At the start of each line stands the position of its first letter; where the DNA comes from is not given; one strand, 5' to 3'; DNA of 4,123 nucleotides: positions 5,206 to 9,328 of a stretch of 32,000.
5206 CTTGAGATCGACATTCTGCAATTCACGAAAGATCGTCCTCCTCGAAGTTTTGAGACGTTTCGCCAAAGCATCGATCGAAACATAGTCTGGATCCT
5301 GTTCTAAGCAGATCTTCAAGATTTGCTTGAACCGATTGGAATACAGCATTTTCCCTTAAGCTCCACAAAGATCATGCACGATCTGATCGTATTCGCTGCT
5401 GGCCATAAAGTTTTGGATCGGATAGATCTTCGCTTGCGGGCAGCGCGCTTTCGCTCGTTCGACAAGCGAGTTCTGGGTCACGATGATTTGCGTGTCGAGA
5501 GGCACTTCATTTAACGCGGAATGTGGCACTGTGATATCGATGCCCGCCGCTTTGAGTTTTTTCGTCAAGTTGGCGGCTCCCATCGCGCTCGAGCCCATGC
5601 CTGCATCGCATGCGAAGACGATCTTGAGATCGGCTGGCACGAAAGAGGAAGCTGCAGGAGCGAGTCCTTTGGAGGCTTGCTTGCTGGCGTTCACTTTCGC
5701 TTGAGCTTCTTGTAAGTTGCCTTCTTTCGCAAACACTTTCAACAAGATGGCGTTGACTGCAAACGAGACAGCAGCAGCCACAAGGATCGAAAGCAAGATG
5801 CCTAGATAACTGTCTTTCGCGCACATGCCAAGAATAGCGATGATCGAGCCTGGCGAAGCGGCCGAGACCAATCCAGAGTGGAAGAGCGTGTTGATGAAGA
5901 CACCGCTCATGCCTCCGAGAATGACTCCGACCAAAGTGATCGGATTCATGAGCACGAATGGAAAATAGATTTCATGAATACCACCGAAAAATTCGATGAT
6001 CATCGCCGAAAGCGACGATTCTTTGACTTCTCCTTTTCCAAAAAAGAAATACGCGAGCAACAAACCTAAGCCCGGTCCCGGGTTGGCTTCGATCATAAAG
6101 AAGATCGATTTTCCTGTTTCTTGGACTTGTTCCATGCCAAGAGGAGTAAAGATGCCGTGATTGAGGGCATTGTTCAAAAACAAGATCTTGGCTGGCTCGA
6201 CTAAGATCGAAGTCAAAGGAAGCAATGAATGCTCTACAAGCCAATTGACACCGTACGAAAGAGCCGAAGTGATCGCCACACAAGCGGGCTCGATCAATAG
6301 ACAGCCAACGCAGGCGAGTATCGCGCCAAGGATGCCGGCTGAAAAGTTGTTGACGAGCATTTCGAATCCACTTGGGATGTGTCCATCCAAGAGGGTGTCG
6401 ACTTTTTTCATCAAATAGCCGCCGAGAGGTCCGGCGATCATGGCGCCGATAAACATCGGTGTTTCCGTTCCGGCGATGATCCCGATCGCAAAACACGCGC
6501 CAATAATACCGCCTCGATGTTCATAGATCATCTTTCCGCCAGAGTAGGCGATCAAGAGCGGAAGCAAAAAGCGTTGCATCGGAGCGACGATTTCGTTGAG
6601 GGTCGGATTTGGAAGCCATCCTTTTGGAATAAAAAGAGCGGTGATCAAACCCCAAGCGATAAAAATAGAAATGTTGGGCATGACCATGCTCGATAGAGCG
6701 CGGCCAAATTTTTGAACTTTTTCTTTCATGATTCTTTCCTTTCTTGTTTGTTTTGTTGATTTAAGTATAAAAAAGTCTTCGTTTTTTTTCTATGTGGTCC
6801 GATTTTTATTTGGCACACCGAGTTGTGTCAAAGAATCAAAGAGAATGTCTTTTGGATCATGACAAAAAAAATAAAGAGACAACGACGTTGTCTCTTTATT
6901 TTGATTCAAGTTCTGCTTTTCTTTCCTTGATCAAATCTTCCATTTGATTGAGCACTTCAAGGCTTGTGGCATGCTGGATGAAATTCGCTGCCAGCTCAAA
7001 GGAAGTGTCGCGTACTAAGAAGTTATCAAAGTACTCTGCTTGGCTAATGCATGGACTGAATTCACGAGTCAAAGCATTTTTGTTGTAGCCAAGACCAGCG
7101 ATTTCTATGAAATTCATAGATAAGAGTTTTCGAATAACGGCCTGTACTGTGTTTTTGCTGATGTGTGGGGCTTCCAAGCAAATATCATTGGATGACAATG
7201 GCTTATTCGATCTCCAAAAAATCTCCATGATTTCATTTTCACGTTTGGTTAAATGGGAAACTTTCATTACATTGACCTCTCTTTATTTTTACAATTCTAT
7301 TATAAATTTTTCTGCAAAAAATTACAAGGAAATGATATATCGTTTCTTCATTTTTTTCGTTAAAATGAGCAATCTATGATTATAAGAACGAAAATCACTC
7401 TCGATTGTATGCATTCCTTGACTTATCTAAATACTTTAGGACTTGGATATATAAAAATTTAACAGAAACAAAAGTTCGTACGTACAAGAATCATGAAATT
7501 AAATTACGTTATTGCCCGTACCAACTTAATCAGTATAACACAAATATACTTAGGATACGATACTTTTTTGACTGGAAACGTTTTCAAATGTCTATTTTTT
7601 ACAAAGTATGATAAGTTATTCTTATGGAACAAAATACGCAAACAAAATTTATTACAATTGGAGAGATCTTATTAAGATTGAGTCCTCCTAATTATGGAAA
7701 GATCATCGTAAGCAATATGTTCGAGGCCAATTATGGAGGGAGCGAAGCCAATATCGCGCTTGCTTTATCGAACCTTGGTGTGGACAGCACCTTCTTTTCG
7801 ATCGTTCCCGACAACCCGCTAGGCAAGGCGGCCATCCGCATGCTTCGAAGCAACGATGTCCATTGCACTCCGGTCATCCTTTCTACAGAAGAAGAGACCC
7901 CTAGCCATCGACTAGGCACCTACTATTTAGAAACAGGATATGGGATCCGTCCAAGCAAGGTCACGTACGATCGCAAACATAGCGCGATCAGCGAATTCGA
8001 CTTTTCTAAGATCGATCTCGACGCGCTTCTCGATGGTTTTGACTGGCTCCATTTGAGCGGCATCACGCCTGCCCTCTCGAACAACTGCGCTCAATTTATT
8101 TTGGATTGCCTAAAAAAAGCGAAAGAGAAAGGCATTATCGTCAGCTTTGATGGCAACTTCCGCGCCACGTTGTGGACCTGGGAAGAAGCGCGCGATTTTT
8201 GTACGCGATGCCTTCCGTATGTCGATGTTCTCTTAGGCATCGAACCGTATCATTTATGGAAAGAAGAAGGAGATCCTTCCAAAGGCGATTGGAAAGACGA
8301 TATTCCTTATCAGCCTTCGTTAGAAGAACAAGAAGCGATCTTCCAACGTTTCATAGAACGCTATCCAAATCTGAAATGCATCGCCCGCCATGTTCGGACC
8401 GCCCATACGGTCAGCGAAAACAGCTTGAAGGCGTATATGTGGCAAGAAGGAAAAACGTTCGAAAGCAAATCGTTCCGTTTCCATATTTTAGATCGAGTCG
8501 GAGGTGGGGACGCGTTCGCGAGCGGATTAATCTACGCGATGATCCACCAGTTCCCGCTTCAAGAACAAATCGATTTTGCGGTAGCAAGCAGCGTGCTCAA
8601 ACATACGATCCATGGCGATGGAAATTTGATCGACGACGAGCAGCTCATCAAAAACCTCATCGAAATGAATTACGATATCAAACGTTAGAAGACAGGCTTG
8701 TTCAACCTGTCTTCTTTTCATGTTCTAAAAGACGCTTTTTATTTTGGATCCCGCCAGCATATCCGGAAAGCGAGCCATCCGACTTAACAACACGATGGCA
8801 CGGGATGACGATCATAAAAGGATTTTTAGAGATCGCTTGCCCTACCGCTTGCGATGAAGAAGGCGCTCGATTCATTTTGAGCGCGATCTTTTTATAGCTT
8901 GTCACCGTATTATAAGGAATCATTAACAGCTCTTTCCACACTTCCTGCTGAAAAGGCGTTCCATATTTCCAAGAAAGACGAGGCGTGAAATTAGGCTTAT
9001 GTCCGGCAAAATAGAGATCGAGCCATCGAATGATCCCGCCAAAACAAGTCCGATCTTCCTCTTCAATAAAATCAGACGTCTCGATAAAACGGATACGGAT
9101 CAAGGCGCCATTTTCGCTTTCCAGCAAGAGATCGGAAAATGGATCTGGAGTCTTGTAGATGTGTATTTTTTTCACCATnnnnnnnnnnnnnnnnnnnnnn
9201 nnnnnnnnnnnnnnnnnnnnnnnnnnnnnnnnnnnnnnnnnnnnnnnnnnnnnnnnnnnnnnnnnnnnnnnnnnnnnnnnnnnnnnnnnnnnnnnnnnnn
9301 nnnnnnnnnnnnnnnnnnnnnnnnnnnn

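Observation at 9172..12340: DERA-type aldolase translationally coupled to an eliminase-clade glycyl radical enzyme: candidate undescribed anaerobic sugar-phosphate cleavage module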

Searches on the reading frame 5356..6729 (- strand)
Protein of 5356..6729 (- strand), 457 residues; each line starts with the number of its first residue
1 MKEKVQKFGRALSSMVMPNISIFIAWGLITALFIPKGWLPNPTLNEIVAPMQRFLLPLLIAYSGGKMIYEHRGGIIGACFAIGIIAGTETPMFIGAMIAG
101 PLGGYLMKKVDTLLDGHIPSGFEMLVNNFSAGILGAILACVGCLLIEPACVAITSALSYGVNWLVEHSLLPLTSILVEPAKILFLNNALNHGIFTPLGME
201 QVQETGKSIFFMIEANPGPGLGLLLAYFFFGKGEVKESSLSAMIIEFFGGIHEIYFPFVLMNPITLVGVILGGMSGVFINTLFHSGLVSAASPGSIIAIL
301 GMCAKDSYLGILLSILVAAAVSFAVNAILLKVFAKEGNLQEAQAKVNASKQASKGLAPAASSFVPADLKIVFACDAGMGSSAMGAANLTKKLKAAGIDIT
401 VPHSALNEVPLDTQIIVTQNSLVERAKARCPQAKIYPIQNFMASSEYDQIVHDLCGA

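Call 4: search_protein_families(library=pfam, proteins=[window:5356-6729:-])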
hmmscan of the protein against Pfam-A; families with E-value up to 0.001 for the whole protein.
window:5356-6729:- (457 aa): 2 families
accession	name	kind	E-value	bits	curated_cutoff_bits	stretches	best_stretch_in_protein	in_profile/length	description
PF02378.23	PTS_EIIC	-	2.8e-20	73.1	30.7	1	14-273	2-319/319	Phosphotransferase system, EIIC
PF02302.22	PTS_IIB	-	1e-11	45.7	23.6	1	369-451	1-88/90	PTS system, Lactose/Cellobiose specific IIB subunit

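Call 5: search_protein_families(library=ncbifam, proteins=[window:5356-6729:-])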
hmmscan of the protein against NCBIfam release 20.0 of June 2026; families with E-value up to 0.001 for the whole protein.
window:5356-6729:- (457 aa): 4 families
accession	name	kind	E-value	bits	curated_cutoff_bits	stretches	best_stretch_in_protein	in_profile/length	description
NF011663.0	PRK15083.1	subfamily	1.9e-188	627.5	589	1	2-455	7-467/639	PTS mannitol transporter subunit IICBA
TIGR00851.1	mtlA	subfamily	5.3e-147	489.3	468.4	1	4-333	1-330/340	mannitol-specific PTS transporter subunit IIC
TIGR01995.1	PTS-II-ABC-beta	subfamily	1.4e-06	27.1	614.7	1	104-352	220-466/618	beta-glucoside-specific PTS transporter subunit IIABC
NF007094.0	PRK09548.1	equivalog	0.00015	20.3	687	1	301-449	437-586/598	PTS ascorbate-specific subunit IIBC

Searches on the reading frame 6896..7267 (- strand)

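Call 4: search_protein_families(library=pfam, proteins=[window:6896-7267:-])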
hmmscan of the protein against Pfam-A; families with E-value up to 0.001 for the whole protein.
window:6896-7267:- (123 aa): 1 family
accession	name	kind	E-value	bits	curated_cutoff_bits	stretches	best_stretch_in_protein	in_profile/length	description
PF03965.22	Penicillinase_R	-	1.1e-06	29.4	22.6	1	6-84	1-76/115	Penicillinase repressor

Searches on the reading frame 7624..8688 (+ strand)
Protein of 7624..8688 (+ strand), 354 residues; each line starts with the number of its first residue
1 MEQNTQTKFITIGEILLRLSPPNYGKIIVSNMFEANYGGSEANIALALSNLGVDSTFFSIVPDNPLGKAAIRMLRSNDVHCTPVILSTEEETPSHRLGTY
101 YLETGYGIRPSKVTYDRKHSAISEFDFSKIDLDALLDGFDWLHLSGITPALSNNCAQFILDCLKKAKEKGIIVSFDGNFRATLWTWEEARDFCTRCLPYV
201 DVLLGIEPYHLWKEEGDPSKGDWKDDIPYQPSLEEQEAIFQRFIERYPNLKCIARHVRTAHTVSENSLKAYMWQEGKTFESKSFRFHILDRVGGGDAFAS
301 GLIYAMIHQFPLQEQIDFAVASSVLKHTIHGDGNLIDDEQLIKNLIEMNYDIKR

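Call 4: search_protein_families(library=pfam, proteins=[window:7624-8688:+])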
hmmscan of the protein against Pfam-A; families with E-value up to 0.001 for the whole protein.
window:7624-8688:+ (354 aa): 1 family
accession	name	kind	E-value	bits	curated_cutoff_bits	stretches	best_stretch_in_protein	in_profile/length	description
PF00294.29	PfkB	-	3.8e-25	89.3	25.8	2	7-204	2-188/302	pfkB family carbohydrate kinase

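Call 5: search_protein_families(library=ncbifam, proteins=[window:7624-8688:+])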
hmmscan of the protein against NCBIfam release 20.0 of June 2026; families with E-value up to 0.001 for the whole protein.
window:7624-8688:+ (354 aa): 15 families
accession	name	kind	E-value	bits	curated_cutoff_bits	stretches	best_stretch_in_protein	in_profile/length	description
NF041633.1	trifunc_aldol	exception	4.9e-96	322.4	700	1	3-339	238-564/580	KHG/KDPG aldolase/sugar kinase fusion protein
NF041332.1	KDG_KDGal_kin_Halo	equivalog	2.1e-58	198.2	440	2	7-204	2-194/320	bifunctional 2-dehydro-3-deoxygluconokinase/2-dehydro-3-deoxygalactonokinase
NF040938.1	KDG_KDGal_kin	equivalog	2.5e-36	125.4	400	2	10-204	2-188/305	bifunctional 2-dehydro-3-deoxygluconokinase/2-dehydro-3-deoxygalactonokinase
TIGR04382.1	myo_inos_iolC_N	equivalog_domain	7.2e-21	74.8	300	1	8-326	3-289/309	5-dehydro-2-deoxygluconokinase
NF006957.1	PRK09434.1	equivalog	1.6e-16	60.7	450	1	37-203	26-183/302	fructokinase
NF053626.1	RibKinHalex1628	equivalog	8.4e-12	45.2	330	1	36-181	36-165/293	ATP-dependent ribose-1-phosphate kinase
NF052444.1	DhDoxglucKinKdgK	equivalog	2.9e-11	43.3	400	1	31-202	18-191/303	2-dehydro-3-deoxygluconokinase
NF049991.1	TagKinase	equivalog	5.7e-11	41.8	420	1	5-204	6-199/321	tagatose kinase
NF008353.0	PRK11142.1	equivalog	1.4e-10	41.2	341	2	270-346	227-303/307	ribokinase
NF041134.1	R1P_kin_Thcocales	equivalog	2.8e-09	36.8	500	1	263-317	198-253/291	ADP-dependent ribose-1-phosphate kinase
TIGR02152.1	D_ribokin_bact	equivalog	6.2e-09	35.6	299.65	1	22-92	19-89/298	ribokinase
NF047869.1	myo_kin_aldol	exception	7.5e-07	27.9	600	0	10-94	10-95/586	bifunctional 5-dehydro-2-deoxygluconokinase/5-dehydro-2-deoxyphosphogluconate aldolase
TIGR03828.1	pfkB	equivalog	9.4e-06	24.9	292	1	270-330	225-285/305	1-phosphofructokinase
TIGR03168.1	1-PFK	subfamily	1e-05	24.6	216.4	1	266-331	221-286/305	hexose kinase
NF041164.1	NucKinThplmales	equivalog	2.3e-05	23.8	450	0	269-331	213-278/295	nucleoside kinase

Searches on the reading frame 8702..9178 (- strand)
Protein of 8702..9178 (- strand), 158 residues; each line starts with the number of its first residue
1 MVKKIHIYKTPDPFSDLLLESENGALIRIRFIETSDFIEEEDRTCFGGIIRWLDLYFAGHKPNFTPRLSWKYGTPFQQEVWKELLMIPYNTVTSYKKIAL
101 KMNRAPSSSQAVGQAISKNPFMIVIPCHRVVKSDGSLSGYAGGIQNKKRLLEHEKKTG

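Call 4: search_protein_families(library=pfam, proteins=[window:8702-9178:-])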
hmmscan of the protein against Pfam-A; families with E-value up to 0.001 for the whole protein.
window:8702-9178:- (158 aa): 1 family
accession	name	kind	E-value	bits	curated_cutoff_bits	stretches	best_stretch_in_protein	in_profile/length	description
PF01035.26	DNA_binding_1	-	1.6e-31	108.4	27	1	75-155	1-80/81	6-O-methylguanine DNA methyltransferase, DNA binding domain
